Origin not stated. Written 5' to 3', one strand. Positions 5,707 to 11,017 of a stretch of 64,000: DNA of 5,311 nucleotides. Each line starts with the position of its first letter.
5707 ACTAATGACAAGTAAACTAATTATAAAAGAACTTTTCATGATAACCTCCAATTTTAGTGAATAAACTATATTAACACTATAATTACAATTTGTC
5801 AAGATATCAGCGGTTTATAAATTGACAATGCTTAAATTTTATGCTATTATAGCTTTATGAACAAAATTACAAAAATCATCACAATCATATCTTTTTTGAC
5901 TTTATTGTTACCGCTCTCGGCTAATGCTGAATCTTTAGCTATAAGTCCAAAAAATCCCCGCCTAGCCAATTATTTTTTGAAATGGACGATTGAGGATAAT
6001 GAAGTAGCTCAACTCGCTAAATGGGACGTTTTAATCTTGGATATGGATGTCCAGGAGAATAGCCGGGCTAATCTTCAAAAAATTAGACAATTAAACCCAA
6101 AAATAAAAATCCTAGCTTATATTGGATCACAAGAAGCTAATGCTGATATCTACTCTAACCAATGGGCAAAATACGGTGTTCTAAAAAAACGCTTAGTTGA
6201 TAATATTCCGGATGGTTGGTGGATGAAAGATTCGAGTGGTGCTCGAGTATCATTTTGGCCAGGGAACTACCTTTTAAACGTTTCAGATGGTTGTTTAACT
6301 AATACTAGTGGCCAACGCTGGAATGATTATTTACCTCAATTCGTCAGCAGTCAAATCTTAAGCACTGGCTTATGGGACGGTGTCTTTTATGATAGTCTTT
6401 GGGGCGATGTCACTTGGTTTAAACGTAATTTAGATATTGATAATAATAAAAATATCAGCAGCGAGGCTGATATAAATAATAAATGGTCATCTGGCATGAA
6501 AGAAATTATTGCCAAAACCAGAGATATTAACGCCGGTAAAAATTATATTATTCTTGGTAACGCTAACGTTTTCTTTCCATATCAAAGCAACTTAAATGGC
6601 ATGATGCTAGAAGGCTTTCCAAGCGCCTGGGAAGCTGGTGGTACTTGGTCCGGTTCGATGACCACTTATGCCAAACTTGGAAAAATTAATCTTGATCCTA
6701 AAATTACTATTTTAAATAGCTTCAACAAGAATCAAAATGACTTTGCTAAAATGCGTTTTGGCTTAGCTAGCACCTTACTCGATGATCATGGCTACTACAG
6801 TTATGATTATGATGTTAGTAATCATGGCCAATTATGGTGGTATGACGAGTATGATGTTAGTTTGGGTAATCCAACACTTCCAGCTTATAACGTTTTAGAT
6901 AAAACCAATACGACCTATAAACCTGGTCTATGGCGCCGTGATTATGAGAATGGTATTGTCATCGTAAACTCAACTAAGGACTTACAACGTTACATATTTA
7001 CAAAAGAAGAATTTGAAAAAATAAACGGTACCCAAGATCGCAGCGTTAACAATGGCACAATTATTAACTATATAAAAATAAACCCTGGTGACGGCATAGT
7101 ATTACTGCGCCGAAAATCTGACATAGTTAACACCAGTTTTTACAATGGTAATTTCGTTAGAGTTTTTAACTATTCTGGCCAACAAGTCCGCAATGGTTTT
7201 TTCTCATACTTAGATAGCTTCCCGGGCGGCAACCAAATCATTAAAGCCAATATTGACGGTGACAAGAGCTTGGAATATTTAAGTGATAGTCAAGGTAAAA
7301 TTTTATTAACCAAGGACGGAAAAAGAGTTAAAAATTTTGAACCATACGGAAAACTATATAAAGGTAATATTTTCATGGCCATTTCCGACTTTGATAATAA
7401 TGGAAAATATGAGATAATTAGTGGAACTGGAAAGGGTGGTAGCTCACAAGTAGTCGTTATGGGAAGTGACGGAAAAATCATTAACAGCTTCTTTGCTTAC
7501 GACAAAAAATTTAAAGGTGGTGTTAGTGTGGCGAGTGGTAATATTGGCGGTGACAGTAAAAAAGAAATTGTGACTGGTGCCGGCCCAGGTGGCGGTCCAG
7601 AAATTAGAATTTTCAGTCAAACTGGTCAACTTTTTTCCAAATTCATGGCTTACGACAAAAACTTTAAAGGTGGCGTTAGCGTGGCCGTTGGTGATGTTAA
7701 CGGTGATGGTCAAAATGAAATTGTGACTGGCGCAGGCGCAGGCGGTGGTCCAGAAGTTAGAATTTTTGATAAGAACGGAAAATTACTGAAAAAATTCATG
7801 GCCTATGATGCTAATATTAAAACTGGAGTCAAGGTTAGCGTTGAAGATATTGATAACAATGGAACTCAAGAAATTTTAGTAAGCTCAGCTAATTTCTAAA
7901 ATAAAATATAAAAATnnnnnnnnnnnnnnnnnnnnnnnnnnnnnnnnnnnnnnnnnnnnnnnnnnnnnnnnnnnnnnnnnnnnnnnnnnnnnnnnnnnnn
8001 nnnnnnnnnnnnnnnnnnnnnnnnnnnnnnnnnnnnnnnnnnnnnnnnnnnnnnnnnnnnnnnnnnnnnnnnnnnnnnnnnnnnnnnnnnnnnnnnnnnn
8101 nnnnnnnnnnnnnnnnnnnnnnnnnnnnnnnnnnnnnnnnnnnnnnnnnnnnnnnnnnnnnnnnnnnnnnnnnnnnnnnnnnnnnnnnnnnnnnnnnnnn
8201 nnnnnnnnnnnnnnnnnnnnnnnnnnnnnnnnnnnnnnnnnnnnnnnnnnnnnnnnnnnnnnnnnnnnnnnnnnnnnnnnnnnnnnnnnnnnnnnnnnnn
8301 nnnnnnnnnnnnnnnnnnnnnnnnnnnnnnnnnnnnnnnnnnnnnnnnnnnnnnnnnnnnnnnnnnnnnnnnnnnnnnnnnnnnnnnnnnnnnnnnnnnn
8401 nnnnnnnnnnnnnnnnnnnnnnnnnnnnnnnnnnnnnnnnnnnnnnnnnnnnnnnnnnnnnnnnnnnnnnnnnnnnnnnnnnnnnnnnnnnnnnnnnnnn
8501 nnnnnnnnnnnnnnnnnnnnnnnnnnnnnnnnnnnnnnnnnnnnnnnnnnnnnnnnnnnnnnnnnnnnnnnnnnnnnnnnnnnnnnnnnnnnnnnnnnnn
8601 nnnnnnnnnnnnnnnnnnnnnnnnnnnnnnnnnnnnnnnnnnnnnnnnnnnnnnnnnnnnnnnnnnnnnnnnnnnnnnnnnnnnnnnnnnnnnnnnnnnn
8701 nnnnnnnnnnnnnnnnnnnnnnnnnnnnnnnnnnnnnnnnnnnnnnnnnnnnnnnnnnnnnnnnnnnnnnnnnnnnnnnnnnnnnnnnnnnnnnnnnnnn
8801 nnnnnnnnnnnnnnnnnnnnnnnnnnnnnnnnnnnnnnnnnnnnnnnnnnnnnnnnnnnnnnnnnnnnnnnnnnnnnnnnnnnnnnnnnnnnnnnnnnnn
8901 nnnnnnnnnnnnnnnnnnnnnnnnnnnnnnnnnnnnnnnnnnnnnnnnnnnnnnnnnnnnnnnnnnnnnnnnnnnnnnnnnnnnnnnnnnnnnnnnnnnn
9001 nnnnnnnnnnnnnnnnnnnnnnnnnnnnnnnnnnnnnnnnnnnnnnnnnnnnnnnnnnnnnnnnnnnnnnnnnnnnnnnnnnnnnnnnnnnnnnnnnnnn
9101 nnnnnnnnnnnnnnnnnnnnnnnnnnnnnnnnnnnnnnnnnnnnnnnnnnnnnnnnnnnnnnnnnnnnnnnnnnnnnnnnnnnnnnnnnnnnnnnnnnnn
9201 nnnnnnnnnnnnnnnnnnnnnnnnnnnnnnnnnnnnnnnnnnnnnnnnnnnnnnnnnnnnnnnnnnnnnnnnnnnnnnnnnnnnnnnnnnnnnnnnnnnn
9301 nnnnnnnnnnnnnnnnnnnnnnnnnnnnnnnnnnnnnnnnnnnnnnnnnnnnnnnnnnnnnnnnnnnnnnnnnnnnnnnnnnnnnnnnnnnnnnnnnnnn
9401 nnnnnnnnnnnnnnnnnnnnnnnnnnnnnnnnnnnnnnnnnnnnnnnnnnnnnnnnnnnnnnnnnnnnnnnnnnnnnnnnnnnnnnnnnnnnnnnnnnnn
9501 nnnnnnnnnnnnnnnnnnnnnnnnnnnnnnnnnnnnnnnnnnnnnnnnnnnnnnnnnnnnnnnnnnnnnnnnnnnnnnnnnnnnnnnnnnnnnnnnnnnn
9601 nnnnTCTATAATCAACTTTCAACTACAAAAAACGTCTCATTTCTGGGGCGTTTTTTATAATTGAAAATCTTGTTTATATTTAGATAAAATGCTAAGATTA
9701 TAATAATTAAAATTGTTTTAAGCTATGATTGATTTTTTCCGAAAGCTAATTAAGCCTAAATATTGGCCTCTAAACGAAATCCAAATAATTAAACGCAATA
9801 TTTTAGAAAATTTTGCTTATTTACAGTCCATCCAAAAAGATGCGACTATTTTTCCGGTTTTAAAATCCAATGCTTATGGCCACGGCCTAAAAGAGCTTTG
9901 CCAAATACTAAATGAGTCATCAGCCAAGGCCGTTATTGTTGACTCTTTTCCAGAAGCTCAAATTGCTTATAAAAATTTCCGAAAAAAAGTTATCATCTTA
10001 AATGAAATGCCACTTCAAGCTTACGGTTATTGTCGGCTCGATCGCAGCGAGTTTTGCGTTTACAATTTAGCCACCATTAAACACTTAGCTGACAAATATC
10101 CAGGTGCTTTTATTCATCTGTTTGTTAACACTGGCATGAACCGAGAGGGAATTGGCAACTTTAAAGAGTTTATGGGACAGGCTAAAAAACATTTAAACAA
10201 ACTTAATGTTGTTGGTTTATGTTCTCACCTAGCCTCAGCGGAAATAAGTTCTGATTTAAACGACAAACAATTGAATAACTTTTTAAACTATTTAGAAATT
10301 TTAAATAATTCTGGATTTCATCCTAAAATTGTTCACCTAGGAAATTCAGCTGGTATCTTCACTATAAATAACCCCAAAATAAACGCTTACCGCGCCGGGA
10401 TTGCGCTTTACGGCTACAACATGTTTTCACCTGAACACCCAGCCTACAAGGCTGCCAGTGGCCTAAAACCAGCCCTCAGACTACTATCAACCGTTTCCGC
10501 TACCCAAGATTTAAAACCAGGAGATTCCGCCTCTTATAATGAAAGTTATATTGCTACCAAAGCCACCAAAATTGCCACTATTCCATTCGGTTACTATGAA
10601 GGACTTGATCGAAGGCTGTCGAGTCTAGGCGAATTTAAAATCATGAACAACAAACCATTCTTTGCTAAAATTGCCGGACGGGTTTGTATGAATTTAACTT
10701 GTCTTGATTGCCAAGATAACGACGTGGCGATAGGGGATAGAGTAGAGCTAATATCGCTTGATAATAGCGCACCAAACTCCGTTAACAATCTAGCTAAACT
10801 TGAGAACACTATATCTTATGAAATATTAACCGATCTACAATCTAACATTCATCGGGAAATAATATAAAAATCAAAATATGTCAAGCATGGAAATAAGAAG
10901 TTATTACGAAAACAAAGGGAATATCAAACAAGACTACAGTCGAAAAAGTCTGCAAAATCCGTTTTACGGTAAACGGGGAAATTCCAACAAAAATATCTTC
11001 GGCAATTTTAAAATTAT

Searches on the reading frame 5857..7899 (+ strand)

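Call 63: search_protein_families(library=pfam, proteins=[window:5857-7899:+], max_evalue=0.00001)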
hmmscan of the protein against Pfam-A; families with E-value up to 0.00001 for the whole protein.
window:5857-7899:+ (680 aa): 3 families
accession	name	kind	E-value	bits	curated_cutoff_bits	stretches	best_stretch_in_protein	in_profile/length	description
PF14885.12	GHL15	-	3.2e-34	119.6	27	1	77-366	1-270/271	Hypothetical glycosyl hydrolase family 15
PF01839.29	FG-GAP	-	1e-12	48.1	22.1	1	606-630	2-26/37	FG-GAP repeat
PF13517.12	FG-GAP_3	-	1.9e-08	35.2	26.9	0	613-675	1-61/61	FG-GAP-like repeat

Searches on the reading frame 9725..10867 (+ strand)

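Call 63: search_protein_families(library=pfam, proteins=[window:9725-10867:+], max_evalue=0.00001)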
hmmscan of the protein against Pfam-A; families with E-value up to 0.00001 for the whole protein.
window:9725-10867:+ (380 aa): 2 families
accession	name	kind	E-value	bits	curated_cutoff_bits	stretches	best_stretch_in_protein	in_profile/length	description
PF01168.26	Ala_racemase_N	-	1.3e-35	123.5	24.1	1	25-232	5-219/220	Alanine racemase, N-terminal domain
PF00842.27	Ala_racemase_C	-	1.4e-28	99.4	25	1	251-378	2-126/127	Alanine racemase, C-terminal domain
